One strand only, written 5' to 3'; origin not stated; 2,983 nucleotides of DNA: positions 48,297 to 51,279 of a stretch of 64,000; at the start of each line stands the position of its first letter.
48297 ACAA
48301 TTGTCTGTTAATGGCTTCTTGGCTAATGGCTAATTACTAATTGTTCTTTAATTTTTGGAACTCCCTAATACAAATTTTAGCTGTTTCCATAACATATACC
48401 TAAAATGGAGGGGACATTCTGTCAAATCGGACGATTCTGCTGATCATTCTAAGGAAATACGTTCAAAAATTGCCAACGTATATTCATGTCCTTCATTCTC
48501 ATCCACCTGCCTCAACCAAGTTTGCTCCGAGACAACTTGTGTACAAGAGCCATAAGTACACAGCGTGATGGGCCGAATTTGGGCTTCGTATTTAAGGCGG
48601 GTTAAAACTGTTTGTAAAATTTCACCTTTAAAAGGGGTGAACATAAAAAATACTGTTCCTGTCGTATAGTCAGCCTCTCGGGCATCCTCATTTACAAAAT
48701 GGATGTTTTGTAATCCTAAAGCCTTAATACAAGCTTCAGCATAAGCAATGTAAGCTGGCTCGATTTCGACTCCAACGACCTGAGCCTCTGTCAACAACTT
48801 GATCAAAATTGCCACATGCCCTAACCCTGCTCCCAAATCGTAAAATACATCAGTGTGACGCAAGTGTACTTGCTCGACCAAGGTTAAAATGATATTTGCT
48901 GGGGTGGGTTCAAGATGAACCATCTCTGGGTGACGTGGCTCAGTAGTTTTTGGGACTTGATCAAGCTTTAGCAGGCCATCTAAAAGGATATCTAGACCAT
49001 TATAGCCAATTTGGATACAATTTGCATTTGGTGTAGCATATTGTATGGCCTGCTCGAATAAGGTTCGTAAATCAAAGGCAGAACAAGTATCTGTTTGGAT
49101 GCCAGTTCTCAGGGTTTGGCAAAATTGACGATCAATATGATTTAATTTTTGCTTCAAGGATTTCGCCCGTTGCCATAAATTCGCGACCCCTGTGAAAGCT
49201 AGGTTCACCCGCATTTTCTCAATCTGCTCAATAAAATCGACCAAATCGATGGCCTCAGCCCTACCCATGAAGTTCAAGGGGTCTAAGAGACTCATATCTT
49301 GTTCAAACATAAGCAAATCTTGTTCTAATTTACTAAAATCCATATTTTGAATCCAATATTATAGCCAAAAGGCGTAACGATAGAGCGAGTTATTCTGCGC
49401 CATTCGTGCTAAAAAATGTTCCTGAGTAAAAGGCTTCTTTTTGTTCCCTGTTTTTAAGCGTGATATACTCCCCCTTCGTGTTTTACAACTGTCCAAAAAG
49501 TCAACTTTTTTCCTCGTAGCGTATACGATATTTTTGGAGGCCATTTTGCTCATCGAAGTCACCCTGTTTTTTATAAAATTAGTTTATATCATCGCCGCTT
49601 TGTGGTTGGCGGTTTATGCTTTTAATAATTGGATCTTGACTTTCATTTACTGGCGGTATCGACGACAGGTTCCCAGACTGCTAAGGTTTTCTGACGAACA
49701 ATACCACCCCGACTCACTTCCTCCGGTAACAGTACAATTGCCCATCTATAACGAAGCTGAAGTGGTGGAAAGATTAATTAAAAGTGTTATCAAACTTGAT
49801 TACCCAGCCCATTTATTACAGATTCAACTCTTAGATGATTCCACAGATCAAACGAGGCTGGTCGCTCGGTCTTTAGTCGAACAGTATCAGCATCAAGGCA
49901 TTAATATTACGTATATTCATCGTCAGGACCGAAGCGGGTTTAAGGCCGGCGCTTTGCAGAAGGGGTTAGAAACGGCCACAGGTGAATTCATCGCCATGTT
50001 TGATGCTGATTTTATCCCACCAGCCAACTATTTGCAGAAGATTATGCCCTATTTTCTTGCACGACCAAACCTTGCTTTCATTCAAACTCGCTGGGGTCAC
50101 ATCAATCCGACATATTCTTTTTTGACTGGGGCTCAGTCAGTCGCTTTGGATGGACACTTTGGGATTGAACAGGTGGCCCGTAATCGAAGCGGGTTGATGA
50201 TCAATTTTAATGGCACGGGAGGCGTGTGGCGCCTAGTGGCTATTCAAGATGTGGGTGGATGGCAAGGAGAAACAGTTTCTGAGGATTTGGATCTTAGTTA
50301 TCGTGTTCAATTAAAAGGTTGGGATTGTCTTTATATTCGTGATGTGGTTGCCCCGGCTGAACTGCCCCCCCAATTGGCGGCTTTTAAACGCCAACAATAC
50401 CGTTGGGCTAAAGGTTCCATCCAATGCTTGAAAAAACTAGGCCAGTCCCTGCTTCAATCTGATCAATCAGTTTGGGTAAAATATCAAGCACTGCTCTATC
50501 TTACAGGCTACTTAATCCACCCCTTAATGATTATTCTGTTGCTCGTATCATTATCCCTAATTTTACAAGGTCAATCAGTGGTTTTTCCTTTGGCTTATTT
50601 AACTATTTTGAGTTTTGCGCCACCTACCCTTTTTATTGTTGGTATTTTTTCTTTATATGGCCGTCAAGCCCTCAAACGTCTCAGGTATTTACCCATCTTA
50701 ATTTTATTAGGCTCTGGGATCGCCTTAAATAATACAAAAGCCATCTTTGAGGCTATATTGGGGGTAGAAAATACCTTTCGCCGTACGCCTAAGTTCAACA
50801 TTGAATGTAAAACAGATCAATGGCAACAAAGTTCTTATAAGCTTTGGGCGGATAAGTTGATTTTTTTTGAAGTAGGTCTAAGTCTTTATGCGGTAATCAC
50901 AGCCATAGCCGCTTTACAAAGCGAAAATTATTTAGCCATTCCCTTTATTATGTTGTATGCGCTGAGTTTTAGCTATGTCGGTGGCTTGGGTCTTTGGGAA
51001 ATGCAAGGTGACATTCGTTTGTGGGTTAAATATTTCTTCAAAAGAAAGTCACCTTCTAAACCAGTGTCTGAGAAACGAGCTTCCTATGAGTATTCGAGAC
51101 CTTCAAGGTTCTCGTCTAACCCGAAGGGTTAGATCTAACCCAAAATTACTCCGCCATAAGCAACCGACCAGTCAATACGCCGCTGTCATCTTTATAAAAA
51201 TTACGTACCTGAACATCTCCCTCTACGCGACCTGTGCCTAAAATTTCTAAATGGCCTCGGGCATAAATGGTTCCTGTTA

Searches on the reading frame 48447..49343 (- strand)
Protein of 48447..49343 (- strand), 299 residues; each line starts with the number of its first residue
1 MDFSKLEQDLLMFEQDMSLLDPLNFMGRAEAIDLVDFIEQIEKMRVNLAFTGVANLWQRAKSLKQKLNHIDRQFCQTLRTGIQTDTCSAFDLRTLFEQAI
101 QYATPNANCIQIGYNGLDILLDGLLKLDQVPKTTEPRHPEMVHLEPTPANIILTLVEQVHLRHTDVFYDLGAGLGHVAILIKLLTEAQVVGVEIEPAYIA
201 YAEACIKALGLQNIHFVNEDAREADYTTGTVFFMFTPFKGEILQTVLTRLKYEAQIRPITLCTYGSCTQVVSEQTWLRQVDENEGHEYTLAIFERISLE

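Call 87: search_protein_families(library=pfam, proteins=[window:48447-49343:-], max_evalue=0.0001)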
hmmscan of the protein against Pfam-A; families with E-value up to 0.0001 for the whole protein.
window:48447-49343:- (299 aa): 4 families
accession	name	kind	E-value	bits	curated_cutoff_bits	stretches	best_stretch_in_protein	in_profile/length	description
PF13847.12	Methyltransf_31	-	7.8e-09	35.8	27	1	165-227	5-71/145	Methyltransferase domain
PF13649.12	Methyltransf_25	-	2e-07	32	27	1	169-234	3-68/97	Methyltransferase domain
PF08123.19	DOT1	-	9.1e-07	29.1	23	1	150-208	29-88/205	Histone methylation protein DOT1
PF02390.23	Methyltransf_4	-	6.5e-05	22.9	24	0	166-222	4-61/173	Putative methyltransferase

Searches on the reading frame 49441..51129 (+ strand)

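Call 87: search_protein_families(library=pfam, proteins=[window:49441-51129:+], max_evalue=0.0001)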
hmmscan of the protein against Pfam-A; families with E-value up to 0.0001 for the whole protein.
window:49441-51129:+ (563 aa): 3 families
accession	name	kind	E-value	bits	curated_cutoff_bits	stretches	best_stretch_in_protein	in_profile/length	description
PF13641.12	Glyco_tranf_2_3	-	3e-25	90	27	1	94-325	1-230/230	Glycosyltransferase like family 2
PF13632.12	Glyco_trans_2_3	-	1.9e-24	87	27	1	184-387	2-186/198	Glycosyl transferase family group 2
PF00535.33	Glycos_transf_2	-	1.2e-20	74.5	23.3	1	98-225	2-123/168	Glycosyl transferase family 2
